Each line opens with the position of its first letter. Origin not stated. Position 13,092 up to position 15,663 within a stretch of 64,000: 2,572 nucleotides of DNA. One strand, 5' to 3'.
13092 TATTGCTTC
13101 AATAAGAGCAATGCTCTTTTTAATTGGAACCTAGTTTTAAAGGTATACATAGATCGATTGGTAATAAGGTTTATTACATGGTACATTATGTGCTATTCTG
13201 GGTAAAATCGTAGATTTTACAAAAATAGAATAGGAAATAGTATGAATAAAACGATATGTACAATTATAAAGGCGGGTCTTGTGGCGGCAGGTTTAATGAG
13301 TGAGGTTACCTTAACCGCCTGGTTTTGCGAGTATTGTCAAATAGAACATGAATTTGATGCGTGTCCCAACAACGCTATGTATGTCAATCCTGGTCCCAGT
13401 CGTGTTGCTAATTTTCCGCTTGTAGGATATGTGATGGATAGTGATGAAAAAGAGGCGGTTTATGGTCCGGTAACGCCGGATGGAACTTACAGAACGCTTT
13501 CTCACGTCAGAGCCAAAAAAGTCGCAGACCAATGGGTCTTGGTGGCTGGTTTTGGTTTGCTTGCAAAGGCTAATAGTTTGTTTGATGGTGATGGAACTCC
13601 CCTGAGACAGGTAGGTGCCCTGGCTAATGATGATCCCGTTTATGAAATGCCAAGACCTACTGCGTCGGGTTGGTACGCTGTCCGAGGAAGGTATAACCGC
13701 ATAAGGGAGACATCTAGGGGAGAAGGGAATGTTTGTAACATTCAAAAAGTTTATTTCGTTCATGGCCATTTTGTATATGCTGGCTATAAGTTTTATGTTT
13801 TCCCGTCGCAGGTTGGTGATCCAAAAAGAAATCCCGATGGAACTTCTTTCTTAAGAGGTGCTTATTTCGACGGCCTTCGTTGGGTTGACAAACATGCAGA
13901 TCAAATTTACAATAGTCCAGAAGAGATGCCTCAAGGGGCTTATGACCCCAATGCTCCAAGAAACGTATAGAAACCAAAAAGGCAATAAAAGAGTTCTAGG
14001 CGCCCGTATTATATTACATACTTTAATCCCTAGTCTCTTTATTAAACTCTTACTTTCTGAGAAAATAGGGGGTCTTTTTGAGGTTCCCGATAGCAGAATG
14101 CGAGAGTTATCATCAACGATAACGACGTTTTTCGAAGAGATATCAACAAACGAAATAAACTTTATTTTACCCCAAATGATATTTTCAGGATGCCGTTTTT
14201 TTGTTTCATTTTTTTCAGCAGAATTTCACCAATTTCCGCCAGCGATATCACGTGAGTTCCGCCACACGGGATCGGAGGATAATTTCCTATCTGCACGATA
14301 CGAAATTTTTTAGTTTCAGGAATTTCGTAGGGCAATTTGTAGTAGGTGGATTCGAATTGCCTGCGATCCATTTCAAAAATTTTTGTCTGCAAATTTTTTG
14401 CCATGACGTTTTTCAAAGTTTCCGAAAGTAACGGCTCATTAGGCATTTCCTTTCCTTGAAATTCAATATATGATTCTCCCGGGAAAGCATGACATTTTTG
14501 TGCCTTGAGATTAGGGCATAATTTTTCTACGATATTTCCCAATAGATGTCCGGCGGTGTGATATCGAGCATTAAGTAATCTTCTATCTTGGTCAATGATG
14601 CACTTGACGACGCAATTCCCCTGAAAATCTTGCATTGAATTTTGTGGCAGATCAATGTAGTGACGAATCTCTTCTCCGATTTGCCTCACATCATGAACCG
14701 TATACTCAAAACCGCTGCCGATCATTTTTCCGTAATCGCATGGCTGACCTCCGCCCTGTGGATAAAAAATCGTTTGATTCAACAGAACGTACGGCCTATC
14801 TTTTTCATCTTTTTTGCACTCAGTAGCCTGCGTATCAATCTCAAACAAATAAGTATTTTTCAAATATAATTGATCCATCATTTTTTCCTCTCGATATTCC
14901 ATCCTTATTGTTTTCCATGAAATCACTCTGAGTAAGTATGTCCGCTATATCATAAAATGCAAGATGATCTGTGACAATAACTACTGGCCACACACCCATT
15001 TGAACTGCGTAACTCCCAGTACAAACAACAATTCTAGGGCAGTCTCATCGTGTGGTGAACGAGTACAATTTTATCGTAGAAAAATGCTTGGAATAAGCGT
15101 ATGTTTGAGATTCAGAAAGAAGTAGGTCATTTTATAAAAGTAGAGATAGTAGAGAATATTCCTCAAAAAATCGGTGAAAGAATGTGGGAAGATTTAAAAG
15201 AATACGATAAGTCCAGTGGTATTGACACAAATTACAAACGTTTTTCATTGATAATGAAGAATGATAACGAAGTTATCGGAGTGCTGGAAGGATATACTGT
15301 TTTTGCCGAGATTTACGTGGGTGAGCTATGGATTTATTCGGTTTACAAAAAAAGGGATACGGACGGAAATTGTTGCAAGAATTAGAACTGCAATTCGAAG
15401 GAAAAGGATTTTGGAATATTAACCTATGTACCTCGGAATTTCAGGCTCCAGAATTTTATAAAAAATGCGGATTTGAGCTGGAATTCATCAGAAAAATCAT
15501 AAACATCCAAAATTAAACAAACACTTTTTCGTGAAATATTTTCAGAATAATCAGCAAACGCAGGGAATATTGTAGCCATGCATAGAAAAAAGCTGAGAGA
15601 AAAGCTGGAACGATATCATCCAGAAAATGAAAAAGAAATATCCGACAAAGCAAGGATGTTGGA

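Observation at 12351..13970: Three-member orphan secreted-protein family (two tandem copies here, third at 20341-21183)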

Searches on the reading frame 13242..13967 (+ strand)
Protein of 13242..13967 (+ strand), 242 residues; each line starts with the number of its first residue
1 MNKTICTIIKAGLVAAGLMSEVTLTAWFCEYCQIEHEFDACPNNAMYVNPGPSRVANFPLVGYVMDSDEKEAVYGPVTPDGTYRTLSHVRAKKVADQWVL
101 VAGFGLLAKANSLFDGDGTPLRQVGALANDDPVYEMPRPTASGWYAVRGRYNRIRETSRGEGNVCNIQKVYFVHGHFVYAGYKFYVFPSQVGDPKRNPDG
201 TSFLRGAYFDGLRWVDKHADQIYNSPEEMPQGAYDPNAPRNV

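Call 4: search_protein_families(library=pfam, proteins=[window:13242-13967:+], max_evalue=1)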
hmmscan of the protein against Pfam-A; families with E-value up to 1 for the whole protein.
window:13242-13967:+ (242 aa): 0 families

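Call 5: search_protein_families(library=ncbifam, proteins=[window:13242-13967:+], max_evalue=1)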
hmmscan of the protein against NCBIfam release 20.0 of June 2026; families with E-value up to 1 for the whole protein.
window:13242-13967:+ (242 aa): 0 families

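Call 10: find_homologous_proteins(query=window:13242-13967:+, max_evalue=0.001)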
Query window:13242-13967:+ (242 aa): 1 proteins with E <= 0.001 among 544 candidates.
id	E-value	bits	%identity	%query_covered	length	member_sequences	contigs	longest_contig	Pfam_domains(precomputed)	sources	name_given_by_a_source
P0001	8.7e-168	574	100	100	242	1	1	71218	-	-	-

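Call 13: find_encoding_contigs(protein=P0001, flank=10000, max_places=6)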
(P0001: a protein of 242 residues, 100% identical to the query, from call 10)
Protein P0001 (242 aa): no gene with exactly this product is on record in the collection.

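Call 24: find_homologous_proteins(query=A2, max_evalue=0.001)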
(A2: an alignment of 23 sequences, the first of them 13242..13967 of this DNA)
Query A2 (23 sequences) (242 aa, profile of the alignment): 8 proteins with E <= 0.001 among 8000 candidates.
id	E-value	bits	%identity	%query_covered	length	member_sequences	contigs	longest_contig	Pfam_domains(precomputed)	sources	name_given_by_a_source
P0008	2.6e-78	281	29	95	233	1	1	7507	-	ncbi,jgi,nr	ncbi:MAG: hypothetical protein LBE99_03585 [Puniceicoccales bacterium]|jgi:hypothetical protein|nr:h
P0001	1.2e-68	249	100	100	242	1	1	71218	-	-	-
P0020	1.9e-44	170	32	51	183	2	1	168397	-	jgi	jgi:hypothetical protein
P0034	1.8e-42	163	33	55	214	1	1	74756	-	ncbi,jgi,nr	ncbi:MAG: hypothetical protein LBJ78_03795 [Puniceicoccales bacterium]|jgi:hypothetical protein|nr:h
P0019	5.5e-39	152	48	17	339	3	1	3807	-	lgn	-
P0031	1.4e-38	151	30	55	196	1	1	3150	-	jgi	jgi:hypothetical protein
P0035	6.2e-29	119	28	91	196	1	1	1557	-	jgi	jgi:hypothetical protein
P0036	4.6e-17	80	26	53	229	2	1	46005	-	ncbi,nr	ncbi:MAG: hypothetical protein LBJ78_04200 [Puniceicoccales bacterium]|nr:hypothetical protein [Puni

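Call 25: find_encoding_contigs(protein=P0034, flank=10000, max_places=3)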
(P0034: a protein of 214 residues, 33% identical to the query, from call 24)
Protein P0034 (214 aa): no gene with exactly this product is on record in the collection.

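Call 30: find_related_loci(query=A3, collection=genome_contigs, flank=10000)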
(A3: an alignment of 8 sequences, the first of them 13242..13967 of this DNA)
Query A3 (242 aa) in genome_contigs; peptide patterns used: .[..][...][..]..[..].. (x = any residue, [..] = any of these).
81 stretches matched a pattern; 10 encode a relative of the query (tblastn E <= 1e-3); 10 distinct loci.
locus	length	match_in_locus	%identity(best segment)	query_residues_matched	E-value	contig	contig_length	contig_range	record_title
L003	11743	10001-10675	36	3-238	2e-36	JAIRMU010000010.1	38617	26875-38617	MAG: Puniceicoccales bacterium isolate Cd354_bin116 k119_462941, whole genome shotgun sequence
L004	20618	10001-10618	34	1-231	1e-34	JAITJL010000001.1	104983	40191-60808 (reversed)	MAG: Puniceicoccales bacterium isolate Pcl387_bin165 k119_1395478, whole genome shotgun sequence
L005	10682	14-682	36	1-232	6e-34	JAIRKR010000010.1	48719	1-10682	MAG: Puniceicoccales bacterium isolate Cc175_bin121 k119_2523358, whole genome shotgun sequence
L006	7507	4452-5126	29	1-230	1e-24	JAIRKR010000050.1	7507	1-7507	MAG: Puniceicoccales bacterium isolate Cc175_bin121 k119_2705299, whole genome shotgun sequence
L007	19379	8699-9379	26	1-231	2e-23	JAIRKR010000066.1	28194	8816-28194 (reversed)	MAG: Puniceicoccales bacterium isolate Cc175_bin121 k119_644704, whole genome shotgun sequence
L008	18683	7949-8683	28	1-230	1e-24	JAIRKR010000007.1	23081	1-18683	MAG: Puniceicoccales bacterium isolate Cc175_bin121 k119_1513698, whole genome shotgun sequence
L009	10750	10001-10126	52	1-42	2e-9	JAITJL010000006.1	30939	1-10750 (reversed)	MAG: Puniceicoccales bacterium isolate Pcl387_bin165 k119_1729548, whole genome shotgun sequence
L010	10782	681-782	54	8-42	2e-8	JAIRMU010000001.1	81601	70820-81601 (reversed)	MAG: Puniceicoccales bacterium isolate Cd354_bin116 k119_1404865, whole genome shotgun sequence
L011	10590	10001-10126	45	1-42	6e-8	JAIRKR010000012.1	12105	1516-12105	MAG: Puniceicoccales bacterium isolate Cc175_bin121 k119_1591092, whole genome shotgun sequence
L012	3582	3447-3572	40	1-42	7e-7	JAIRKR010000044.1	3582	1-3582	MAG: Puniceicoccales bacterium isolate Cc175_bin121 k119_2980012, whole genome shotgun sequence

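Call 41: predict_structure(alignment_id=A2)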
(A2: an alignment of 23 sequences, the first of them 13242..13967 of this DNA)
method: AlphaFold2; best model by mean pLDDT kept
length: 242 residues; sequences in the alignment: 23
mean_pLDDT: 80.0   pTM: 0.73
mean pLDDT of the five models: 80.0, 78.9, 78.8, 78.0, 76.7
residues with pLDDT >= 90: 92; 70-90: 80; 50-70: 58; < 50: 12
segments of 3 or more residues with pLDDT < 50: 15-21
pLDDT, mean of each block of 10 residues (from residue 1): 52 48 68 82 72 81 92 90 90 95 91 94 96 88 80 57 81 95 80 66 84 93 93 61 42
secondary structure, 60 per line:
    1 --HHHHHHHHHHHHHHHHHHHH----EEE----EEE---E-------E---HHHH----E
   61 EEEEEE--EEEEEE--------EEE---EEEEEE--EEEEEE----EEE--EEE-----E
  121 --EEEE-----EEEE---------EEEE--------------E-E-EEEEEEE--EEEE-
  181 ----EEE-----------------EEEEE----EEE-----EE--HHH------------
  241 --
elements in order: H3-22 E27-29 E34-36 H52-55 E60-66 E69-74 E83-85 E89-94 E97-102 E107-109 E112-114 E123-126 E132-135 E145-148 E167-173 E176-179 E185-187 E205-209 E214-216

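Call 43: fold_search(model_id=the predicted structure, library=pdb)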
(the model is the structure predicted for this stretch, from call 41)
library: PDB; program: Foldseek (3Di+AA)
matches with E <= 10: 180; with E <= 0.001: 0
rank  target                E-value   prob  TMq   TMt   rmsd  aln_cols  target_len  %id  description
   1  9g65                  3.4e-01  0.12  0.18  0.16  13.5       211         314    9  Crystal structure of the engineered photoenzyme SpEnT1.3 (released 2025-05-14)
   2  1iwm_A                3.8e-01  0.05  0.11  0.14  14.0       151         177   12  Crystal Structure of the Outer Membrane Lipoprotein Receptor, LolB (released 2003-07-15)
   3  3u0s_A                4.7e-01  0.08  0.17  0.14  13.9       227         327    9  Crystal Structure of an Enzyme Redesigned Through Multiplayer Online Gaming: CE6 (released 2012-02-01)
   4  2af5                  5.3e-01  0.04  0.14  0.12  15.6       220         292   10  2.5A X-ray Structure of Engineered OspA protein (released 2006-08-01)
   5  1hxn                  9.1e-01  0.04  0.13  0.15  17.9       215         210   13  1.8 ANGSTROMS CRYSTAL STRUCTURE OF THE C-TERMINAL DOMAIN OF RABBIT SERUM HEMOPEXIN (released 1995-10-15)
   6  9sn1                  9.6e-01  0.03  0.10  0.05  15.1       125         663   14  Lip3 DL-peptidase in the apo-state (released 2026-02-18)
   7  6nob                  9.6e-01  0.03  0.12  0.07  16.5       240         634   10  Structure of Glycoside Hydrolase family 32 from Bifidobacterium adolescentis (released 2020-01-22)
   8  2g7c_A                9.6e-01  0.02  0.11  0.11  15.9       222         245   11  Clostridium difficile Toxin A Fragment Bound to aGal(1,3)bGal(1,4)bGlcNAc (released 2006-04-18)
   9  6kk9_D                1.1e+00  0.04  0.13  0.15  15.3       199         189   12  A Crystal structure of OspA mutant (released 2020-07-29)
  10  4whi                  1.1e+00  0.08  0.11  0.23  10.4       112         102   14  Crystal structure of C-terminal domain of penicillin binding protein Rv0907 (released 2014-10-08)
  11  2oy7                  1.1e+00  0.02  0.11  0.10  17.0       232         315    9  The crystal structure of OspA mutant (released 2008-03-04)
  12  4cc9_A                1.3e+00  0.06  0.17  0.15  11.3       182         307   10  Crystal structure of human SAMHD1 (amino acid residues 582-626) bound to Vpx isolated from sooty mangabey and human DC (released 2013-12-11)
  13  3fgb_A                1.3e+00  0.03  0.16  0.13  14.0       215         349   14  Crystal structure of the Q89ZH8_BACTN protein from Bacteroides thetaiotaomicron. Northeast Structural Genomics Consort (released 2008-12-23)
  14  6fq3_A                1.3e+00  0.03  0.13  0.10  14.3       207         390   14  Crystal structure of Danio rerio Lin41 filamin-NHL domains in complex with lin-29A 5'UTR 13mer RNA (released 2018-05-09)
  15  4z8l_A                1.4e+00  0.06  0.18  0.16  11.2       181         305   10  Crystal structure of DCAF1/SIV-MND VPX/MND SAMHD1 NTD ternary complex (released 2015-06-17)
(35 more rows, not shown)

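Call 44: search_protein_families(library=pfam, alignment_id=A2, max_evalue=10)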
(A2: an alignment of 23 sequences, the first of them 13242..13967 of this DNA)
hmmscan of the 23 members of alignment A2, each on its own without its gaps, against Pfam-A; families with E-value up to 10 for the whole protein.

A. member 1, window:13242-13967:+ (242 aa): 0 families

B. families by the number of members that match (of 23 scanned): 15 families
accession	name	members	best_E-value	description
PF18957.6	RibLong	1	0.0084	Long Rib domain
PF05533.18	Peptidase_C42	1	0.02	Beet yellows virus-type papain-like endopeptidase C42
PF05624.19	LSR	1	0.032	Lipolysis stimulated receptor (LSR)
PF01252.23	Peptidase_A8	1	0.052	Signal peptidase (SPase) II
PF11682.14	Zn_ribbon_11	1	0.073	Probable zinc-ribbon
PF23875.1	DUF7229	1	0.076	Domain of unknown function (DUF7229)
PF08646.16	Rep_fac-A_C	1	0.09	Replication factor-A C terminal domain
PF18597.7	SH3_19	1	0.095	Myosin X N-terminal SH3 domain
PF02315.21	MDH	1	0.13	Methanol dehydrogenase beta subunit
PF03607.23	DCX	1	0.16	Doublecortin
PF25514.1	P3_C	1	0.16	P3 major capsid protein C-terminal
PF18712.6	DUF5644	1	0.18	Family of unknown function (DUF5644)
PF05843.20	Suf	1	0.22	Suppressor of forked protein (Suf)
PF11929.14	DUF3447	1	0.24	Domain of unknown function (DUF3447)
PF11405.13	Inhibitor_I67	1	1.7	Bromelain inhibitor VI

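Call 45: search_solved_structures(query=A2, max_evalue=10)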
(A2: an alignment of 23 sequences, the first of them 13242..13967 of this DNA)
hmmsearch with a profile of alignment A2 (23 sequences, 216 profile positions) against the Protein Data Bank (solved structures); distinct sequences matched with E-value up to 10: 3.
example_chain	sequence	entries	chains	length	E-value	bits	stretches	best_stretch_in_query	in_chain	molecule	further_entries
6ynx_p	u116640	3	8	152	0.026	17.3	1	108-175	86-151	ATPTT10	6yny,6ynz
2ls6_A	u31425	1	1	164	0.8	12.5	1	115-205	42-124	Hyaluronoglucosaminidase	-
6z1p_Az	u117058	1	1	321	1.1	12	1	116-180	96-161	bL25m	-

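Call 57: search_protein_families(library=phrogs, proteins=[window:13242-13967:+], max_evalue=0.1)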
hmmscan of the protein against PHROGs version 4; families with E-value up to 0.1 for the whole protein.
window:13242-13967:+ (242 aa): 1 family
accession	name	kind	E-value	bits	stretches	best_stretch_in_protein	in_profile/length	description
phrog_9825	-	unknown function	0.028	15.2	1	26-39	31-44/56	-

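Call 58: search_protein_families(library=padloc, proteins=[window:13242-13967:+], max_evalue=0.1)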
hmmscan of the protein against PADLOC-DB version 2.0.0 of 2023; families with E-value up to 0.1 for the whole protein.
window:13242-13967:+ (242 aa): 0 families

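Call 59: fold_search(model_id=the predicted structure, library=viral)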
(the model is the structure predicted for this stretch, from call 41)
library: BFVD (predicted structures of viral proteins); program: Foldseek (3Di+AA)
matches with E <= 10: 204; with E <= 0.001: 0
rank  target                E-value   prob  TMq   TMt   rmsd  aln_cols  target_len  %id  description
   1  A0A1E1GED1            1.8e-01  0.07  0.13  0.07  14.3       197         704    7  (no name in the UniProt tables at hand)
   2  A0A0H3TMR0            3.5e-01  0.15  0.17  0.23  19.6       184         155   14  (no name in the UniProt tables at hand)
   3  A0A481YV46            3.5e-01  0.04  0.12  0.11  18.0       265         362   10  Galactose oxidase [Marseillevirus LCMAC103]
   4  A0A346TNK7            3.7e-01  0.04  0.10  0.10  16.9       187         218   10  (no name in the UniProt tables at hand)
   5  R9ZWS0                6.4e-01  0.03  0.13  0.12  16.6       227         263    9  Uncharacterized protein [Cellulophaga phage phi17:2]
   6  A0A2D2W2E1            7.1e-01  0.06  0.12  0.16  16.8       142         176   14  (no name in the UniProt tables at hand)
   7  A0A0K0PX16            8.4e-01  0.03  0.13  0.10  27.4       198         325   14  Fiber protein (Fragment) [Human mastadenovirus B]
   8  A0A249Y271            8.9e-01  0.06  0.12  0.17  14.5       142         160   15  Uncharacterized protein [Serratia phage 2050H1]
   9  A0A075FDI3            9.4e-01  0.02  0.11  0.10  27.4       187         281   11  353 kDa protein fiber [Human adenovirus 55]
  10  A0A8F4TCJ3            9.9e-01  0.02  0.10  0.12  29.9       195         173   14  Fiber (Fragment) [Human adenovirus F serotype 40]
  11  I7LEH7                1.1e+00  0.03  0.13  0.17  19.1       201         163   10  Uncharacterized protein [Yersinia phage phiR1-RT]
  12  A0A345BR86            1.2e+00  0.08  0.14  0.21  14.0       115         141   10  (no name in the UniProt tables at hand)
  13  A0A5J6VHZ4            1.2e+00  0.03  0.13  0.11  15.7       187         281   10  Ubiquitin carboxyl-terminal hydrolase [Megaviridae environmental sample]
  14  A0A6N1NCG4            1.4e+00  0.04  0.13  0.13  18.7       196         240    9  Mg989 protein [Tupanvirus deep ocean]
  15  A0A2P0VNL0            1.5e+00  0.08  0.12  0.04  11.3       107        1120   10  ubiquitinyl hydrolase 1 [Tetraselmis virus 1]
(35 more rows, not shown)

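Call 62: find_related_loci(query=A3, collection=metagenome_contigs, flank=5000)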
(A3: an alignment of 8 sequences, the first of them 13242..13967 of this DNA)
Query A3 (242 aa) in metagenome_contigs; peptide patterns used: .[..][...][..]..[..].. (x = any residue, [..] = any of these).
58 stretches matched a pattern, but none encodes a relative of the query by tblastn (E <= 1e-3).

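Call 78: search_protein_families(library=pfam, proteins=[P0036, L008:12068-12775:+], max_evalue=0.01)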
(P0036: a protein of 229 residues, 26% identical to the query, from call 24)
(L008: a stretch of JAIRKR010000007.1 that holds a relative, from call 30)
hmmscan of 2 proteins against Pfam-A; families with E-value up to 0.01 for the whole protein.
P0036 (229 aa): 0 families

L008:12068-12775:+ (236 aa): 0 families

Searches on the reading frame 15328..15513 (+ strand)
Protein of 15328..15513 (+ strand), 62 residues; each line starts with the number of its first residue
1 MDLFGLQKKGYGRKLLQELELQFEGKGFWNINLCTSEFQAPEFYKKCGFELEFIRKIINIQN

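Call 20: search_protein_families(library=pfam, proteins=[window:15328-15513:+], max_evalue=0.001)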
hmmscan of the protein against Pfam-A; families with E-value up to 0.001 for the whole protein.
window:15328-15513:+ (62 aa): 2 families
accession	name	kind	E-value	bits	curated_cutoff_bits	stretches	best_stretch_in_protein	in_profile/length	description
PF13508.13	Acetyltransf_7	-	9.2e-08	32.8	27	1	7-50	41-83/84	Acetyltransferase (GNAT) domain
PF00583.31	Acetyltransf_1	-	0.00014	22.6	20.7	1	7-49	72-116/116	Acetyltransferase (GNAT) family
